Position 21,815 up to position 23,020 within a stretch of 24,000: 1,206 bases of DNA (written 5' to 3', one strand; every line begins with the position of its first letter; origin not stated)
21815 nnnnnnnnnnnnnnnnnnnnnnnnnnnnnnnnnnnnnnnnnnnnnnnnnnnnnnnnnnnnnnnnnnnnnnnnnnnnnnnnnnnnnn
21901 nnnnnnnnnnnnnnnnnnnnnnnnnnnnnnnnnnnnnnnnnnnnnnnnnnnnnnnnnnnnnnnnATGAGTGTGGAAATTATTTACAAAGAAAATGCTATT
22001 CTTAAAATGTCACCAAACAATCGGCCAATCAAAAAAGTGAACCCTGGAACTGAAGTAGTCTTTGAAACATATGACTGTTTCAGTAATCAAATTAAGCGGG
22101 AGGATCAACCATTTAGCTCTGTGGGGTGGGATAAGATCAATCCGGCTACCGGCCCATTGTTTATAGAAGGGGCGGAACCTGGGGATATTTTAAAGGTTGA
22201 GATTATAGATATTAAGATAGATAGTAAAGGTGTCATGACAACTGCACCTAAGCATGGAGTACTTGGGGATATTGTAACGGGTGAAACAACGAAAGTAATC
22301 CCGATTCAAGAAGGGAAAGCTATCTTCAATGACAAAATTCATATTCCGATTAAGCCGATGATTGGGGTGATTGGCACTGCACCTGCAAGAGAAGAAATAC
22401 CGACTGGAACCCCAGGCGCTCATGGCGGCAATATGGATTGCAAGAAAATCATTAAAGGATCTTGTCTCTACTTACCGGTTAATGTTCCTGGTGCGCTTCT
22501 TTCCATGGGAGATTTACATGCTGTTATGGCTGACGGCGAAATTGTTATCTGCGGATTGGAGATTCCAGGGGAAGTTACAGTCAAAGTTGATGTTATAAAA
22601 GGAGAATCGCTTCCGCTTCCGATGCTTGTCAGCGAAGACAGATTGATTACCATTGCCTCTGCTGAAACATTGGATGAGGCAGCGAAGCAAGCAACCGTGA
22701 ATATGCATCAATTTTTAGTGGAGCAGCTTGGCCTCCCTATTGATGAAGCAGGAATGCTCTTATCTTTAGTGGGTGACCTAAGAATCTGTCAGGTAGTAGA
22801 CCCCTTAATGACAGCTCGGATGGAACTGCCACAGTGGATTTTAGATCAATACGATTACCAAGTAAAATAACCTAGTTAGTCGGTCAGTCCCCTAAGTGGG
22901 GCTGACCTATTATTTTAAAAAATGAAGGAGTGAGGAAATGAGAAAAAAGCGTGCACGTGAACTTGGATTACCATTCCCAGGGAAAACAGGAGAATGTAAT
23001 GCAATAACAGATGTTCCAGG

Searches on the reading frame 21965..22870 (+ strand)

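Call 5: search_protein_families(library=pfam, proteins=[window:21965-22870:+])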
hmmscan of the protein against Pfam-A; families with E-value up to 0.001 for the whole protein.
window:21965-22870:+ (301 aa): 1 family
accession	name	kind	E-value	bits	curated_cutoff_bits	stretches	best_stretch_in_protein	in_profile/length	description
PF03069.20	FmdA_AmdA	-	1.9e-35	122.9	27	2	146-218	202-279/373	Acetamidase/Formamidase family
